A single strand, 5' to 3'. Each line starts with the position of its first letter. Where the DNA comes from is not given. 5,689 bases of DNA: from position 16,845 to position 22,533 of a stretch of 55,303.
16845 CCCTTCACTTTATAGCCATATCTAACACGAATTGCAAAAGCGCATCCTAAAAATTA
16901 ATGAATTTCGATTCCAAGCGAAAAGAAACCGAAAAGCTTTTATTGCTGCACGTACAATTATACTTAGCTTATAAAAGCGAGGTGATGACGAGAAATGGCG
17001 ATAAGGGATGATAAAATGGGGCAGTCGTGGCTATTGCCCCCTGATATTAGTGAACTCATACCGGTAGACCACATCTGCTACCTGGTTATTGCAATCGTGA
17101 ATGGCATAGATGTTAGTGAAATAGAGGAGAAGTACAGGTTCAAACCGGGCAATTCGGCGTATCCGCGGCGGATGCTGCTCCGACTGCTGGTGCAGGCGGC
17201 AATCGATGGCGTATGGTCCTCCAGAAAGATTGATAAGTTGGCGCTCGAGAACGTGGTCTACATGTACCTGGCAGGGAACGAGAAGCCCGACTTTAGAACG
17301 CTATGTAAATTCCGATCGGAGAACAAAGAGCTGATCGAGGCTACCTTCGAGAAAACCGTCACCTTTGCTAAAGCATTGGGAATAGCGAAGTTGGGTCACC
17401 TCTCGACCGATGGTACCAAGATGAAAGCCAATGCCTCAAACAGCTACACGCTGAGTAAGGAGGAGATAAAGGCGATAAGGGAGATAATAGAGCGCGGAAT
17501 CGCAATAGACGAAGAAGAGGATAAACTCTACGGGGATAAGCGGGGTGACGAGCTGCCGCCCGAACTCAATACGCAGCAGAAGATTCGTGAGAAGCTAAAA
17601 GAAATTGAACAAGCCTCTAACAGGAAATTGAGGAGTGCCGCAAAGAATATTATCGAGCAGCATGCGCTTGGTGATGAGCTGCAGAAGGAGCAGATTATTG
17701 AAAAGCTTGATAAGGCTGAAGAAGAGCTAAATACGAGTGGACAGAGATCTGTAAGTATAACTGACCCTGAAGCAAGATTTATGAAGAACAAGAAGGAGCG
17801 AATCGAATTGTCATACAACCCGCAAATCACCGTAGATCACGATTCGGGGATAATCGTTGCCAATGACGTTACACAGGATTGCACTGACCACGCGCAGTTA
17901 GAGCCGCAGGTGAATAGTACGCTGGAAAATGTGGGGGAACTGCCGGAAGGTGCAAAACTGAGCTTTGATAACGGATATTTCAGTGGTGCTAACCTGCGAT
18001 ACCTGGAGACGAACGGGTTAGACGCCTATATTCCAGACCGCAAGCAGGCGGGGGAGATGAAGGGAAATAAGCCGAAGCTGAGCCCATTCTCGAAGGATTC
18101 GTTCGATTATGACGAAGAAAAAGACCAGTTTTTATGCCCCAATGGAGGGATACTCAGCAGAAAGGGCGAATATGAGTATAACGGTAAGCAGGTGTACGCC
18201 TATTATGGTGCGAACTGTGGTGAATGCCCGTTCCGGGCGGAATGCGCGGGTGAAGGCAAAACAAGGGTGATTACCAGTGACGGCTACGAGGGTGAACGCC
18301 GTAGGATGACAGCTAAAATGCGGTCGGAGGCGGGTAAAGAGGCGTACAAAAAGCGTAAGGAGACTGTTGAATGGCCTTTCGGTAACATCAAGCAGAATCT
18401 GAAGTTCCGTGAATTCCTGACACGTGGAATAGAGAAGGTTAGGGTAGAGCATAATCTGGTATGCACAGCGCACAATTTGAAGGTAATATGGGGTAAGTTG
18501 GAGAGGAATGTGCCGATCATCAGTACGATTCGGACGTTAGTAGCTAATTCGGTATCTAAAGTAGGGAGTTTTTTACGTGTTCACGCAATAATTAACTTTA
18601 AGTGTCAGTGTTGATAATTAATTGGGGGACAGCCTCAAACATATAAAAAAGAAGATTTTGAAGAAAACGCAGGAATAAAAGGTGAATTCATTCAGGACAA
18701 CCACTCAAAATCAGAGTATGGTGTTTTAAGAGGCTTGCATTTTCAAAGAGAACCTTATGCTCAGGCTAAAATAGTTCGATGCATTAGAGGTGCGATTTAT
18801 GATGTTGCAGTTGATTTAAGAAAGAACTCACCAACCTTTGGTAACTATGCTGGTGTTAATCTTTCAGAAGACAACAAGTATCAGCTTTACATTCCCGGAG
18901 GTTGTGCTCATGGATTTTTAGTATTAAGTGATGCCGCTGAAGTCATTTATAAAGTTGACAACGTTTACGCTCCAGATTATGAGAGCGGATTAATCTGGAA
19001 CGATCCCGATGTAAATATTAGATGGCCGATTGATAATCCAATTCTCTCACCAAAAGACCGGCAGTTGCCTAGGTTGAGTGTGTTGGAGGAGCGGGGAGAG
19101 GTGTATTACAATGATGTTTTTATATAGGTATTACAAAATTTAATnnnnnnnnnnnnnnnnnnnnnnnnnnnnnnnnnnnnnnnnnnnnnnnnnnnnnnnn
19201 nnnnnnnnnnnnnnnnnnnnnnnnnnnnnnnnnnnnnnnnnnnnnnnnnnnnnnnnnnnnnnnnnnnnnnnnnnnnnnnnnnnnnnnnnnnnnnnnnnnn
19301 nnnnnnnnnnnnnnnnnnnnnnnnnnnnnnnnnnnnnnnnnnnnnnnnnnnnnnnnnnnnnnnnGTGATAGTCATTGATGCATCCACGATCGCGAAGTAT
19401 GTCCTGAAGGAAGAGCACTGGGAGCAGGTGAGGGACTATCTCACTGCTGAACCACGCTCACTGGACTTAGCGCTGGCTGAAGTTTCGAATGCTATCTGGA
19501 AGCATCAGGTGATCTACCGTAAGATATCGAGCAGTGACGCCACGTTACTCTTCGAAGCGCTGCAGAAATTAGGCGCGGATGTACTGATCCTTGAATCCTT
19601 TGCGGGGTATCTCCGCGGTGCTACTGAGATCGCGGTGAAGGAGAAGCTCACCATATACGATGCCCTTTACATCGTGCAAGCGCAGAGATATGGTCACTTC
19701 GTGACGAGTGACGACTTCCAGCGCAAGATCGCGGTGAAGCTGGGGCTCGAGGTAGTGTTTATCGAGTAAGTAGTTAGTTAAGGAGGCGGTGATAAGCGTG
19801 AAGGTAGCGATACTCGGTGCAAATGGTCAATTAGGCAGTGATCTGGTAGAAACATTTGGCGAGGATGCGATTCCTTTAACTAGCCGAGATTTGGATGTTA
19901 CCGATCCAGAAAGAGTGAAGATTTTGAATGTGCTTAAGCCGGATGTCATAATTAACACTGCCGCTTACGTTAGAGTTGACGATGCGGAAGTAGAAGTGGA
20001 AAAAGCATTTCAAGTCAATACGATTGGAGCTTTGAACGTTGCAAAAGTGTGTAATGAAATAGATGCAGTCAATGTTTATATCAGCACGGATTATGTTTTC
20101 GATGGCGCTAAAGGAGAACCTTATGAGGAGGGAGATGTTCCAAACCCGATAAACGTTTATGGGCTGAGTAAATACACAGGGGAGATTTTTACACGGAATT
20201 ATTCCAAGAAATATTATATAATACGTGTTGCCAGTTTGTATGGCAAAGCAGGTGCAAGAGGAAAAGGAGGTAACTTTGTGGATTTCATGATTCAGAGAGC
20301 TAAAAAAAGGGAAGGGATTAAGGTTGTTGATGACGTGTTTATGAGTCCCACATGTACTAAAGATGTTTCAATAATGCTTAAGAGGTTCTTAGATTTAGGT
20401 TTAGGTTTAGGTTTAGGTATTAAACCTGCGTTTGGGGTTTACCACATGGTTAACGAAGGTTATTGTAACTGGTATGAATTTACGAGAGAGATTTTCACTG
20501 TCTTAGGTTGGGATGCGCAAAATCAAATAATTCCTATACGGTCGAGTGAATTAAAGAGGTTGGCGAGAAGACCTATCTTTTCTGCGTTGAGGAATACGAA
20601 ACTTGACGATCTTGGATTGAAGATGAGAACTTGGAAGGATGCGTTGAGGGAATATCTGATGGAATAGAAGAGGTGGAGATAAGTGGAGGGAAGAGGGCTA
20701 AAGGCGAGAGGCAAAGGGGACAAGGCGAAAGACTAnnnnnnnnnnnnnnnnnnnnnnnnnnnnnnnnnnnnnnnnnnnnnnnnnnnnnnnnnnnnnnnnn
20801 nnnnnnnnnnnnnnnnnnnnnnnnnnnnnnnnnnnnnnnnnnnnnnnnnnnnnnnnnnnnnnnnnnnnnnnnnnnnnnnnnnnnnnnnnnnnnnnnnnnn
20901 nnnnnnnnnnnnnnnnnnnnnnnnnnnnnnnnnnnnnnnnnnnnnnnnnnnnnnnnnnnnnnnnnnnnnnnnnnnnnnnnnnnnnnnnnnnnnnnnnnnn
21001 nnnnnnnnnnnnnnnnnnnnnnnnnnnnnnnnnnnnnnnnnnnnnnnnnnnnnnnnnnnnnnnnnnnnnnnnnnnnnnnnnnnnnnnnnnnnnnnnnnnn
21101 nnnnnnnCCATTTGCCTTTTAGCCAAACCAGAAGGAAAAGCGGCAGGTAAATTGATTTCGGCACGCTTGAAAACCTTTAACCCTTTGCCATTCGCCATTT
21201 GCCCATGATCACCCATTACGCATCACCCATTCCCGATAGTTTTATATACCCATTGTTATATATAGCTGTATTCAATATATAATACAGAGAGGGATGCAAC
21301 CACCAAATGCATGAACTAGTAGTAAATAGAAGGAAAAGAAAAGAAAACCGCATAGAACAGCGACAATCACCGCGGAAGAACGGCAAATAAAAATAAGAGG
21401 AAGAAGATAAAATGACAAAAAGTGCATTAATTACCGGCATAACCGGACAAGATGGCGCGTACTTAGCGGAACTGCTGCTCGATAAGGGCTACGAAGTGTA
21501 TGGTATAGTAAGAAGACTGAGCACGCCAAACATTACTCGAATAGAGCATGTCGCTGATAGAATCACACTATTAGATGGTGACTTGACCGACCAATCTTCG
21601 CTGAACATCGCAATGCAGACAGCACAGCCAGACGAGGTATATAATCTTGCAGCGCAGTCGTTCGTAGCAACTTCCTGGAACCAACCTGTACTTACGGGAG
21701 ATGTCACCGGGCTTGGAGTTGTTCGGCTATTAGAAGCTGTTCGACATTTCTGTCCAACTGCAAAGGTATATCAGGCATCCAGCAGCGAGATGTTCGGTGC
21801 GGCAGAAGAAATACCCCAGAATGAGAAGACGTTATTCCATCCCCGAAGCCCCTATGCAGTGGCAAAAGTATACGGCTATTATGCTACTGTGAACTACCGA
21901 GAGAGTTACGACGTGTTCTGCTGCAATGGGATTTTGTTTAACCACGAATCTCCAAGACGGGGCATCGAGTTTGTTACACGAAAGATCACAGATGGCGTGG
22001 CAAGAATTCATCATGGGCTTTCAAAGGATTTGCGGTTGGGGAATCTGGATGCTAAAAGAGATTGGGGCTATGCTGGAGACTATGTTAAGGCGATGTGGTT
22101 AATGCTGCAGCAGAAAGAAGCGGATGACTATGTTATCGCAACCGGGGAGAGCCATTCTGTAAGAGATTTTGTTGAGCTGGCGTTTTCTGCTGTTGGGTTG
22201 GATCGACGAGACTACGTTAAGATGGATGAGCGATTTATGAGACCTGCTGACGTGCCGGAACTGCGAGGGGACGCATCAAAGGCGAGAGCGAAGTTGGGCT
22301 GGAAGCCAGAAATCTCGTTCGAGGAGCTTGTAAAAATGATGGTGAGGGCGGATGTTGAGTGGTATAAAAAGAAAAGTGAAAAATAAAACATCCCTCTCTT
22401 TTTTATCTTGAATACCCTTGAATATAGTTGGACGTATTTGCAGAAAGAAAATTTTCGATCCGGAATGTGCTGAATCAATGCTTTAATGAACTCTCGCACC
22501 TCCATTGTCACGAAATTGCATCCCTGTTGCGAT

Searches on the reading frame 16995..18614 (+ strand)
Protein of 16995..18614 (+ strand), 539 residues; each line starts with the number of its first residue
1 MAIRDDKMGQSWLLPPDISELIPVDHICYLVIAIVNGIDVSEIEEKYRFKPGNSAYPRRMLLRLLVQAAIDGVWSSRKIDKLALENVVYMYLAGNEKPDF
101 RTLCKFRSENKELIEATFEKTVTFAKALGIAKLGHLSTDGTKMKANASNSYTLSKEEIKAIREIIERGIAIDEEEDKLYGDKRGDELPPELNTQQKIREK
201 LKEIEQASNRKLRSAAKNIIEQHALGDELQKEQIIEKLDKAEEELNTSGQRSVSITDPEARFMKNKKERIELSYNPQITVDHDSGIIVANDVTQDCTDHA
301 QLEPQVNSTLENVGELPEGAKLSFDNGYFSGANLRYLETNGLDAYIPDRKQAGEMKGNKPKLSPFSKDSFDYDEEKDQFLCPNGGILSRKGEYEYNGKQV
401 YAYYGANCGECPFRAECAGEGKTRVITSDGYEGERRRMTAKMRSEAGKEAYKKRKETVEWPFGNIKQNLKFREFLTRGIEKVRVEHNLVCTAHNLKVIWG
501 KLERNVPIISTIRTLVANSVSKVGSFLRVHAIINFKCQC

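Call 47: search_protein_families(library=pfam, proteins=[window:16995-18614:+], max_evalue=0.001)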
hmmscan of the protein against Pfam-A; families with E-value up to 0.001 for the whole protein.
window:16995-18614:+ (539 aa): 3 families
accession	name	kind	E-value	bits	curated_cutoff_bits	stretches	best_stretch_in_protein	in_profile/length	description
PF13751.12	DDE_Tnp_1_6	-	1.6e-26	93.5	25.1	1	381-498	2-124/125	Transposase DDE domain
PF05598.16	DUF772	-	3e-13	50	23.1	1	52-120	1-73/74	Transposase domain (DUF772)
PF01609.27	DDE_Tnp_1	-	4.8e-12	46.5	23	1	267-495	29-200/200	Transposase DDE domain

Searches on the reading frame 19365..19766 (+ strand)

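Call 84: search_protein_families(library=pfam, proteins=[window:19365-19766:+], max_evalue=0.001)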
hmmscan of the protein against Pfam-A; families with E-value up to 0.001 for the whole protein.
window:19365-19766:+ (134 aa): 1 family
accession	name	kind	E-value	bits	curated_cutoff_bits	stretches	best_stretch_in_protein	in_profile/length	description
PF01850.27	PIN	-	2.9e-09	38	23.6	1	2-123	1-118/120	PIN domain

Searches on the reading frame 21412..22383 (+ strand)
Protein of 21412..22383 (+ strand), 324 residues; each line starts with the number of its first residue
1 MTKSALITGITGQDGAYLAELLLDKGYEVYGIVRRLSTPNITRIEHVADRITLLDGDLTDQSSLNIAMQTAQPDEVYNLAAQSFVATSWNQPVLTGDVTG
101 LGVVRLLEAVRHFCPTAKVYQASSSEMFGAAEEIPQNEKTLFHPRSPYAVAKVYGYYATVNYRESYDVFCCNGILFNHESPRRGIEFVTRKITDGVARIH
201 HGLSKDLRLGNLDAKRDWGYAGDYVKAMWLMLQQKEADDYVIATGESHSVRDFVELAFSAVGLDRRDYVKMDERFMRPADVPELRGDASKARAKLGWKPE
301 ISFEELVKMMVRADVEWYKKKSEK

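Call 84: search_protein_families(library=pfam, proteins=[window:21412-22383:+], max_evalue=0.001)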
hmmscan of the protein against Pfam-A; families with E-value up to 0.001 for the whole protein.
window:21412-22383:+ (324 aa): 5 families
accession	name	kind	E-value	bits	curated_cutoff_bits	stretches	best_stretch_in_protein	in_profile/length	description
PF16363.11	GDP_Man_Dehyd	-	6.1e-134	447.1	27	1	6-310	1-332/332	GDP-mannose 4,6 dehydratase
PF01370.27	Epimerase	-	2.7e-68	230.4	20.9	1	5-243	1-240/240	NAD dependent epimerase/dehydratase family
PF04321.23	RmlD_sub_bind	-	3.5e-08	33.3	27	1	6-168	4-145/287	RmlD substrate binding domain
PF05368.20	NmrA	-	2.8e-06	27.6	27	1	2-72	2-71/298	NmrA-like family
PF13460.12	NAD_binding_10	-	0.00039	20.8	27.2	1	9-71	1-61/184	NAD(P)H-binding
